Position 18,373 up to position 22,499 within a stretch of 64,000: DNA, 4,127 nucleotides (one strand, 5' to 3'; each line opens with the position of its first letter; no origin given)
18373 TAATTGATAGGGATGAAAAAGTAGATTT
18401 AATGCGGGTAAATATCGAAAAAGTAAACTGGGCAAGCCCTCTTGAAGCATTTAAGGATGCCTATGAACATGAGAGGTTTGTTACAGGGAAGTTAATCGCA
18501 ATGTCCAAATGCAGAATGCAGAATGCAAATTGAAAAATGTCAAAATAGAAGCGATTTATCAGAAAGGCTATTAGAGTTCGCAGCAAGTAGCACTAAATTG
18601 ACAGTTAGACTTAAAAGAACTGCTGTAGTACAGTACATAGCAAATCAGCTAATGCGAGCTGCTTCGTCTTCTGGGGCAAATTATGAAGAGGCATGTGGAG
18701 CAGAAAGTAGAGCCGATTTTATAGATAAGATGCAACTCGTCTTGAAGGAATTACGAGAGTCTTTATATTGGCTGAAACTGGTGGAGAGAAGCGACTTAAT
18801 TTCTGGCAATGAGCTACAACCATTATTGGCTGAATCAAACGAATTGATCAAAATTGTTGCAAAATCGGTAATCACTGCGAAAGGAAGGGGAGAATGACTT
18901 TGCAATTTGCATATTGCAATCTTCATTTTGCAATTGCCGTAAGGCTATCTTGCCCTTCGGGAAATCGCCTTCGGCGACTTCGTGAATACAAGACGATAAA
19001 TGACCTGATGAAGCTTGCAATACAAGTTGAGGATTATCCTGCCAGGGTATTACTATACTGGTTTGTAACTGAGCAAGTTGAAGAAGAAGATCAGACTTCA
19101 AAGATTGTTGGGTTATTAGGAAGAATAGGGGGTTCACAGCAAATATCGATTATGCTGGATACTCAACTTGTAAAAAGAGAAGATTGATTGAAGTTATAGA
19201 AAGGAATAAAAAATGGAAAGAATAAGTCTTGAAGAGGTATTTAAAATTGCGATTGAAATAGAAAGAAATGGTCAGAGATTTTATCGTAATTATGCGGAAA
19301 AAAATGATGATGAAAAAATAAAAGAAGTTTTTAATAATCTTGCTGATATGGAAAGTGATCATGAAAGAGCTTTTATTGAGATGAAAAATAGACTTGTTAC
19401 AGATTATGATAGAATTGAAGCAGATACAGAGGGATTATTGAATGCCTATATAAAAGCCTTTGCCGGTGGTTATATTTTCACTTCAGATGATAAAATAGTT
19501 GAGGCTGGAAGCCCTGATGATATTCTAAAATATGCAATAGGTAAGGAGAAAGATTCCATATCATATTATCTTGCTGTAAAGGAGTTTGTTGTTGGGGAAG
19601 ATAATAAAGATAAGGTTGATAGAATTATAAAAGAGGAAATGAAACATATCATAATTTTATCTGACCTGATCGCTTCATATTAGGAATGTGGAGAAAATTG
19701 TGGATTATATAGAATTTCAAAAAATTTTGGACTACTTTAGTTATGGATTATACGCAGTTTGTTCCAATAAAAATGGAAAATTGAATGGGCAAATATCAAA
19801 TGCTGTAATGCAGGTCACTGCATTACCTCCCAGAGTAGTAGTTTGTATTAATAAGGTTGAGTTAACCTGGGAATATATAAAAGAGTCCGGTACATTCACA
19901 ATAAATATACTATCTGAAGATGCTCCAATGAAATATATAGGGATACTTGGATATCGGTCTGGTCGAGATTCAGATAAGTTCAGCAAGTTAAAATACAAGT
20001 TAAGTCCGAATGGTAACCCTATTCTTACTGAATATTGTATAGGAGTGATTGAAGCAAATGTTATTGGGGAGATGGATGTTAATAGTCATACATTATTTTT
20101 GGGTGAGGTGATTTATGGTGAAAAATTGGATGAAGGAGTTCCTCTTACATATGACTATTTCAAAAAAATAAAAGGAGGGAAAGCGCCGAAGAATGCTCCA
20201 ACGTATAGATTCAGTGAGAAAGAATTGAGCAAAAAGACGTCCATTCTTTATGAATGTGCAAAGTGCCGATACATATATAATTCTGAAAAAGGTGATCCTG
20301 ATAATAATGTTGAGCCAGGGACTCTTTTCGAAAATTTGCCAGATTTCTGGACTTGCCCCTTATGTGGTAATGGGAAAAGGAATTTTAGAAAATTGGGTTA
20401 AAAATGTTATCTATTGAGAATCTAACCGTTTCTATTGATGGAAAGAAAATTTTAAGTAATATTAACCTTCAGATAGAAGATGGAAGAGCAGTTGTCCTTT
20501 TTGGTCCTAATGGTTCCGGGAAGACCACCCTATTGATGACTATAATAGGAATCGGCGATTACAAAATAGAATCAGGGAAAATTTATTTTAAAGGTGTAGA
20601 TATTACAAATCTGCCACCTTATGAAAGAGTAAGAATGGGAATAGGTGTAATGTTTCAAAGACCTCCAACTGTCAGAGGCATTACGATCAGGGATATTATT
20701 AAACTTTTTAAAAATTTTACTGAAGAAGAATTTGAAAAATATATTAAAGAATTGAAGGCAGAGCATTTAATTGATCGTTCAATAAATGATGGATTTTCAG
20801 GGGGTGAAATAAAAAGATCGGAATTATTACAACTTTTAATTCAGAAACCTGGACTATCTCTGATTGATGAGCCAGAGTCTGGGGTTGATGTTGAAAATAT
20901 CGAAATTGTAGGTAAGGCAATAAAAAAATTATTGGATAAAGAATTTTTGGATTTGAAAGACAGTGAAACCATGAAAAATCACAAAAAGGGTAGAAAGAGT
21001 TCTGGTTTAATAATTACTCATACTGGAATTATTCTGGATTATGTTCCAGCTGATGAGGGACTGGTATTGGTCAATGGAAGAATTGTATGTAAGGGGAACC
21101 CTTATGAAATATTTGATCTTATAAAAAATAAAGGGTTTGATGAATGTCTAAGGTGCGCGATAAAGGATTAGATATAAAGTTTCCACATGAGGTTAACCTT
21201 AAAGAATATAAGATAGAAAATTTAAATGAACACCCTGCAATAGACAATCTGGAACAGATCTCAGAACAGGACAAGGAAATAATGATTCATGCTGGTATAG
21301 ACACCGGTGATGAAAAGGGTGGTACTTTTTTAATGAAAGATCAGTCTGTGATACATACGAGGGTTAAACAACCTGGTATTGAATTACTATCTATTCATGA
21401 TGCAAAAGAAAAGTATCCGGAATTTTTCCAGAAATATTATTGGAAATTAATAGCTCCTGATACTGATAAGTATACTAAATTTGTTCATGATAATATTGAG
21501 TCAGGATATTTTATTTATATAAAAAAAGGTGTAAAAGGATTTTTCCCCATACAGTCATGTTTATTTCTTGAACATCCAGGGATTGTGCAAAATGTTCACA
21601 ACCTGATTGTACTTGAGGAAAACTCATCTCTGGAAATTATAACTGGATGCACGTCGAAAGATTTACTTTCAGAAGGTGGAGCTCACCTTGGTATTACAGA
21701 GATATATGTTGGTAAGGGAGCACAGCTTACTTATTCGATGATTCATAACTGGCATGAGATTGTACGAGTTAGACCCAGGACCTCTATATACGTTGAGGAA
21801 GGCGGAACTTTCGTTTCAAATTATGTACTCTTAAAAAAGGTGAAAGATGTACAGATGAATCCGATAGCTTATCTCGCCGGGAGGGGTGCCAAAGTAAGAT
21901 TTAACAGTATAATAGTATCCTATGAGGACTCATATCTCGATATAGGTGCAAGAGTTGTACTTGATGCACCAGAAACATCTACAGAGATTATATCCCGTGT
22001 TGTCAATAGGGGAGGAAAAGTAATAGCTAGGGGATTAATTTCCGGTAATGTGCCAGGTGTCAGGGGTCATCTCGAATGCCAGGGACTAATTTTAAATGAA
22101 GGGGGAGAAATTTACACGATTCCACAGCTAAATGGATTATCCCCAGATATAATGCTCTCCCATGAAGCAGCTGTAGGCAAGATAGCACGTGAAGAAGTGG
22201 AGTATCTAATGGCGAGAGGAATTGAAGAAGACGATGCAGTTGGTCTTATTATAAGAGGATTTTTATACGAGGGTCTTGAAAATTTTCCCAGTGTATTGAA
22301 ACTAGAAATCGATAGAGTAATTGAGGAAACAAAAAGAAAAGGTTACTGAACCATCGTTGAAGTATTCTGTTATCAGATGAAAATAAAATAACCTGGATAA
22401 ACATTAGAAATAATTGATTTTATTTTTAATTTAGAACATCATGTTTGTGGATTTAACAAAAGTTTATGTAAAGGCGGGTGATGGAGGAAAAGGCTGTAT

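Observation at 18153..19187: Ferritin gene split exactly in frame by a 504-nt cassette encoding a four-helix-bundle (23S-rRNA-IVS / Avd-type) protein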

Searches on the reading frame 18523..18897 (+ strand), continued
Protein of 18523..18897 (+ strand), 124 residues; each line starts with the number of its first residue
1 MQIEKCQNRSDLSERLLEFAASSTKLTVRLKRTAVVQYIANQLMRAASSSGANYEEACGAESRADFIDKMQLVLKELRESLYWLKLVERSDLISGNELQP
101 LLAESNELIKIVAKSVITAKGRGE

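Call 76: search_dna_similar(query=window:18523-18894:+, collection=plasmids, mode=protein, max_rows=25, max_evalue=0.00001)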
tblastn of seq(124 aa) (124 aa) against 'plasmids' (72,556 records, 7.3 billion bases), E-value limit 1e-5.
Records with a match: 29; places in all: 37; records where one place covers at least 80% of the query: 15.
Best place of each record, by identity: <60% 29.
By first word of the organism name: Nostoc 16; Planktothrix 3; Anabaena 1; Pseudanabaena 1; Bernardetia 1; Dolichospermum 1; Gloeocapsa 1; Aulosira 1; Treponema 1; Candidatus 1; and 2 more.
By predicted mobility (MOB-suite, as given by PLSDB): non-mobilizable 16; conjugative 8; mobilizable 5.
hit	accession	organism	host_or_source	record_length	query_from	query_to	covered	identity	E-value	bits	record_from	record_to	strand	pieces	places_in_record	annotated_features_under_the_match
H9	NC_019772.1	Anabaena cylindrica PCC 7122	water, most likely pond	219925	11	113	83%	46.2%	1e-18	87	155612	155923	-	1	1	four helix bundle protein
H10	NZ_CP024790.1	Nostoc flagelliforme CCNUN1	cell culture,desert soil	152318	11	120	89%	39.6%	7e-18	85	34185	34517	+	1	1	four helix bundle protein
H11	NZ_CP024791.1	Nostoc flagelliforme CCNUN1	cell culture,desert soil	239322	11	120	89%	39.6%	7e-18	85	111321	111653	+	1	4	four helix bundle protein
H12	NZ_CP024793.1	Nostoc flagelliforme CCNUN1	cell culture,desert soil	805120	11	120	89%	39.6%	7e-18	85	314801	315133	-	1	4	four helix bundle protein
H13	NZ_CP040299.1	Nostoc sp. TCL26-01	Leiosporoceros dussii,pure culture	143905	11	117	86%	39.8%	1e-16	81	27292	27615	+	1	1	four helix bundle protein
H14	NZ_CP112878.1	Pseudanabaena galeata CCNP1313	-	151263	11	122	90%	37.5%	6e-15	76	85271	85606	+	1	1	four helix bundle protein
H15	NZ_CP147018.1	Bernardetia sp. Wsw4-3y2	Red alga,Red algae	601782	9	122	92%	36.8%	7e-16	79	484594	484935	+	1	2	four helix bundle protein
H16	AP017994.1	Planktothrix agardhii NIES-204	-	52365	14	122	88%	37.6%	2e-17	83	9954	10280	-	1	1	hypothetical protein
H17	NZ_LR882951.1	Planktothrix agardhii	-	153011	14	122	88%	37.6%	2e-17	83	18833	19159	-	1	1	four helix bundle protein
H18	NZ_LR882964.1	Planktothrix agardhii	-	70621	14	122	88%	37.6%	5e-17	82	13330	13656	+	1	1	four helix bundle protein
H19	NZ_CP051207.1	Dolichospermum flos-aquae CCAP 1403/13F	cell culture,freshwater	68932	5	116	90%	35.4%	2e-13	72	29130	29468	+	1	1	four helix bundle protein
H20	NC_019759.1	Gloeocapsa sp. PCC 7428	-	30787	8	122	93%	33.9%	1e-15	79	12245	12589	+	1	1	four helix bundle protein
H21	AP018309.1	Aulosira laxa NIES-50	-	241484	9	120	90%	34.5%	6e-16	79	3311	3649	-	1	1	hypothetical protein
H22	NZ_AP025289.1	Treponema saccharophilum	-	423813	12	120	88%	33.0%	4e-11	66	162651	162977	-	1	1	four helix bundle protein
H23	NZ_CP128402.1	Candidatus Chlorohelix allophototropha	Single colony of Candidatus Chlorohelix ...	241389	8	122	93%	31.3%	1e-11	67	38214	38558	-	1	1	four helix bundle protein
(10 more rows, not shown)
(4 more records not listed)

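Call 77: get_annotated_region(hit=H9, flank=1500)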
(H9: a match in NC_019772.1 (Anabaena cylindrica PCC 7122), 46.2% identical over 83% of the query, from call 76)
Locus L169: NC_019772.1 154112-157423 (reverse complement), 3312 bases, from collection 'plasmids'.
description: Anabaena cylindrica PCC 7122 plasmid pANACY.01, complete sequence
organism: Anabaena cylindrica PCC 7122 (NCBI taxid 272123)
taxonomy: Bacteria; Cyanobacteriota; Cyanophyceae; Nostocales; Nostocaceae; Anabaena; Anabaena cylindrica; Anabaena cylindrica PCC 7122
host: -; source: water, most likely pond; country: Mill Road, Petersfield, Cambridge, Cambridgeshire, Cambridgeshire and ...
typing (MOB-suite, as given by PLSDB): conjugative; replicon rep_cluster_345; relaxase MOBP; mating-pair formation MPF_T
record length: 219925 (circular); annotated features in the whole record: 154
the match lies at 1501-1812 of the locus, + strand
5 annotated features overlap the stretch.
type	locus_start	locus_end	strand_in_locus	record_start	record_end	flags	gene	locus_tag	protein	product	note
CDS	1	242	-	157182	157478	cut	-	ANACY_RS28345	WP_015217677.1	hypothetical protein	-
CDS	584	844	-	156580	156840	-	-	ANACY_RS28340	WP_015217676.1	hypothetical protein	-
CDS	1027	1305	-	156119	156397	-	cas2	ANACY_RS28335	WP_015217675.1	CRISPR-associated endonuclease Cas2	GO:0043571 - maintenance of CRISPR repeat elements [Evidence IEA]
CDS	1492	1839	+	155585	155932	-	-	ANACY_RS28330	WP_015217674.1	four helix bundle protein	-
CDS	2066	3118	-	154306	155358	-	cas1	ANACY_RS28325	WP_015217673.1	CRISPR-associated endonuclease Cas1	GO:0043571 - maintenance of CRISPR repeat elements [Evidence IEA]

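Call 83: find_encoding_contigs(protein=P0103, flank=8000, max_places=6)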
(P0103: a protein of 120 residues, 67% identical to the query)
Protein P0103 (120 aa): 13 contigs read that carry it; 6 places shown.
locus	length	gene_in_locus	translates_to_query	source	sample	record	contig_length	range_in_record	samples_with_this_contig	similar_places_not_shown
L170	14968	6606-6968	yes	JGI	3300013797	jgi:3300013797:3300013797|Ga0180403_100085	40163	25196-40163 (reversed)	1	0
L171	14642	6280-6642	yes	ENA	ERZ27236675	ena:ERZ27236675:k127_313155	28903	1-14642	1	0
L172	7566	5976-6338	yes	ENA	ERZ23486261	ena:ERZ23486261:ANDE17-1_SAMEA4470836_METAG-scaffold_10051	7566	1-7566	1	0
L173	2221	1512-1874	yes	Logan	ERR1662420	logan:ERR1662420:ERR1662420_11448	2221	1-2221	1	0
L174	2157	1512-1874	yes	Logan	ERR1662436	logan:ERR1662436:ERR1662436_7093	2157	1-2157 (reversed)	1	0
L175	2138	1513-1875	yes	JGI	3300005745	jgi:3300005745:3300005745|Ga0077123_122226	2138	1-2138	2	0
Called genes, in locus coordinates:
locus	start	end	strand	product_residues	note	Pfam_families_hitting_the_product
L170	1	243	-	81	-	?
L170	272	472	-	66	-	-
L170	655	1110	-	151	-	-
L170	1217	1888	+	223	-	PF00708:Acylphosphatase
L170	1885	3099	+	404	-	PF01969:Ni_insertion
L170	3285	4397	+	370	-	PF00091:Tubulin, PF12327:FtsZ_C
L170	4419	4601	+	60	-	-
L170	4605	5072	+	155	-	PF03439:Spt5-NGN, PF00467:KOW (faint)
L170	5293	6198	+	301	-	PF00535:Glycos_transf_2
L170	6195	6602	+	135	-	PF01502:PRA-CH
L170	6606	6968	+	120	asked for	PF05635:23S_rRNA_IVP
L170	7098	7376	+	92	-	PF01918:Alba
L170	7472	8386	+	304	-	PF02729:OTCace_N, PF00185:OTCace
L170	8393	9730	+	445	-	PF00464:SHMT, PF00155:Aminotran_1_2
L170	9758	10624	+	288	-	-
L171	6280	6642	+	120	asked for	PF05635:23S_rRNA_IVP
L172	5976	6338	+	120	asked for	PF05635:23S_rRNA_IVP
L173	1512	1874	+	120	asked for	PF05635:23S_rRNA_IVP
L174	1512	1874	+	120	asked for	PF05635:23S_rRNA_IVP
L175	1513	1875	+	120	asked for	PF05635:23S_rRNA_IVP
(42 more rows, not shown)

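Call 84: find_encoding_contigs(protein=P0070, flank=8000, max_places=6)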
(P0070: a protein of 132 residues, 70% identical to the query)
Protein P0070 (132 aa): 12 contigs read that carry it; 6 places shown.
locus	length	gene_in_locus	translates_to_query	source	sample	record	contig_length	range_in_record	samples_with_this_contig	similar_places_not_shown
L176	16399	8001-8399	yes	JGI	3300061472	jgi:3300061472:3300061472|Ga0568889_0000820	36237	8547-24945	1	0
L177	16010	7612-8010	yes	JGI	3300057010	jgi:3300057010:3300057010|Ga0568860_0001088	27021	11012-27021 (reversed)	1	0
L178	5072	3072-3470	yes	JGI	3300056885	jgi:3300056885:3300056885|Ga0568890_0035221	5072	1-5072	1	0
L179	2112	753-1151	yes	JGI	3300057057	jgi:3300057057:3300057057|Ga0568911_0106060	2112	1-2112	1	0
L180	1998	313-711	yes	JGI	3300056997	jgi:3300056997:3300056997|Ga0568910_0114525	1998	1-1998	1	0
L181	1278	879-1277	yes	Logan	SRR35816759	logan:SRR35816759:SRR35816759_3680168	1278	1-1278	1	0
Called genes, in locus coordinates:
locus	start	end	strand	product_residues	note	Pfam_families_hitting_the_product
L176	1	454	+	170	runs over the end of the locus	PF00694:Aconitase_C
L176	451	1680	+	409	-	PF27218:MJ0043_C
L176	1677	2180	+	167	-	PF01230:HIT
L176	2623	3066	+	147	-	-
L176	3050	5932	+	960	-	PF01433:Peptidase_M1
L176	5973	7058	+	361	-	PF00557:Peptidase_M24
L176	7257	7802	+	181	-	PF01966:HD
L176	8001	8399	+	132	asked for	PF05635:23S_rRNA_IVP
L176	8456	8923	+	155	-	-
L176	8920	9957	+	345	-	-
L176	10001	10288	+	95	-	PF13366:PDDEXK_3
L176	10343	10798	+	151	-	PF00908:dTDP_sugar_isom, PF14667:Polysacc_synt_C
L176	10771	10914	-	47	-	-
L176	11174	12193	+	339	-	PF01073:3Beta_HSD, PF01370:Epimerase, PF02719:Polysacc_synt_2, PF04321:RmlD_sub_bind, PF13460:NAD_binding_10, PF16363:GDP_Man_Dehyd, PF07993:NAD_binding_4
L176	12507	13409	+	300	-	PF02563:Poly_export (faint), PF10531:SLBB, PF22461:SLBB_2 (weak)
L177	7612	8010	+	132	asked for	PF05635:23S_rRNA_IVP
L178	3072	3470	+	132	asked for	PF05635:23S_rRNA_IVP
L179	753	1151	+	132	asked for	PF05635:23S_rRNA_IVP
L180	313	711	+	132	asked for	PF05635:23S_rRNA_IVP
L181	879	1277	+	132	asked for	PF05635:23S_rRNA_IVP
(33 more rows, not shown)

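Call 90: list_cluster_members(proteins=[P0002, P0003, P0004])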
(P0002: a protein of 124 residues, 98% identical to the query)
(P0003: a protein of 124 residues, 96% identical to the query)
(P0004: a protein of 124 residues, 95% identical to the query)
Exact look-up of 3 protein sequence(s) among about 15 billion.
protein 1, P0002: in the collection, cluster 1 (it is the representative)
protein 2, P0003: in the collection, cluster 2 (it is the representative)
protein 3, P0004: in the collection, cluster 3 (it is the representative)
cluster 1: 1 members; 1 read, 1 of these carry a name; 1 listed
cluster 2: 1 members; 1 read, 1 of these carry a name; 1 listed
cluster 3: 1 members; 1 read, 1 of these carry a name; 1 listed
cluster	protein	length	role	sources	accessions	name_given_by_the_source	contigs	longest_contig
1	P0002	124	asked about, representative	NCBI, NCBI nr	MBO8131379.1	MAG: four helix bundle protein [Candidatus Marinimicrobia bacterium] | four helix bundle protein [Candidatus Neomarinimicrobiota bacterium]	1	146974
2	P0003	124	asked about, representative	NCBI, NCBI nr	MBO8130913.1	MAG: four helix bundle protein [Candidatus Marinimicrobia bacterium] | four helix bundle protein [Candidatus Neomarinimicrobiota bacterium]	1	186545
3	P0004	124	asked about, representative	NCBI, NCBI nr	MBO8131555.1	MAG: four helix bundle protein [Candidatus Marinimicrobia bacterium] | four helix bundle protein [Candidatus Neomarinimicrobiota bacterium]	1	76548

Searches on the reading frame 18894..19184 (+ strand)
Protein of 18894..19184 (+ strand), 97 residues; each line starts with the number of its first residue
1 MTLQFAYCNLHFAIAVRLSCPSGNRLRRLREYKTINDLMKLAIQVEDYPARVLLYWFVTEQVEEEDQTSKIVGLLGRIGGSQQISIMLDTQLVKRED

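Call 3: search_protein_families(library=pfam, proteins=[window:18894-19184:+], max_evalue=0.01)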
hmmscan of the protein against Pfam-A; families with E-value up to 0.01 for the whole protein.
seq(97 aa): 1 family
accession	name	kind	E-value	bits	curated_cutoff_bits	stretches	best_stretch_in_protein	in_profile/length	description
PF00210.30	Ferritin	-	5.7e-07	30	24.5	1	33-77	97-141/142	Ferritin-like domain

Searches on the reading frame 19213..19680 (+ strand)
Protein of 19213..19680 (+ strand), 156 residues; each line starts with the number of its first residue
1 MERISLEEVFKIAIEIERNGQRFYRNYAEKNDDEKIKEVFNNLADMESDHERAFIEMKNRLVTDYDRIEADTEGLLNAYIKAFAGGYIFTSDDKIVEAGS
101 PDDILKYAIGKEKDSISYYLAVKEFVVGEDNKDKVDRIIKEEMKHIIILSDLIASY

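Call 46: search_protein_families(library=pfam, proteins=[window:19213-19680:+], max_evalue=0.001)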
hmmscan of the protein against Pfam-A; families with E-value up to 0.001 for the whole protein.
seq(156 aa): 2 families
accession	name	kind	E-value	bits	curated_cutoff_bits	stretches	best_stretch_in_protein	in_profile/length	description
PF02915.23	Rubrerythrin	-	6.6e-13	49.7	22.8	1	8-150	1-134/137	Rubrerythrin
PF09537.16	DUF2383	-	0.00026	21.6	30.8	0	13-50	9-46/111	Domain of unknown function (DUF2383)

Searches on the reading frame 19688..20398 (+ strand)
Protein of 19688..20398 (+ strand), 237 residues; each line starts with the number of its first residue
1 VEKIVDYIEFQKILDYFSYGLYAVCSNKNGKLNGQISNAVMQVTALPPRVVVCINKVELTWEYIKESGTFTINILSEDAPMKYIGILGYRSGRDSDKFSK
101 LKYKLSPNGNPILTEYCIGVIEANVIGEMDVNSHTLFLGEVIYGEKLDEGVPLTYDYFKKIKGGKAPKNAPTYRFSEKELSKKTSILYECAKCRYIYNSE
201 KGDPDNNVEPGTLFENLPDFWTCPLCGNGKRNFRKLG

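Call 46: search_protein_families(library=pfam, proteins=[window:19688-20398:+], max_evalue=0.001)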
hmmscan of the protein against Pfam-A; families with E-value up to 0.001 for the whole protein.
seq(237 aa): 2 families
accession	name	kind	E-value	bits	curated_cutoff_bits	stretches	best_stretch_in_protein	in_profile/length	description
PF01613.24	Flavin_Reduct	-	6e-29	101.6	27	1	16-155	3-144/153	Flavin reductase like domain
PF00301.25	Rubredoxin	-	2.8e-19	69.3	23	1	188-233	2-47/47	Rubredoxin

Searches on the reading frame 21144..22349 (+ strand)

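Call 72: search_protein_families(library=pfam, proteins=[window:21144-22349:+], max_evalue=0.001)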
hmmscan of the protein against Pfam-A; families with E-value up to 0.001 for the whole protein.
window:21144-22349:+ (401 aa): 2 families
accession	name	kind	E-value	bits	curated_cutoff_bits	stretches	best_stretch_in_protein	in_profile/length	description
PF01458.23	SUFBD_core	-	7.1e-42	143.9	27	1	147-373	8-232/232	SUF system FeS cluster assembly, SufBD core domain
PF19295.5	SufBD_N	-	5.4e-06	26.6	23.5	1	77-137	111-171/172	SufBD protein N-terminal region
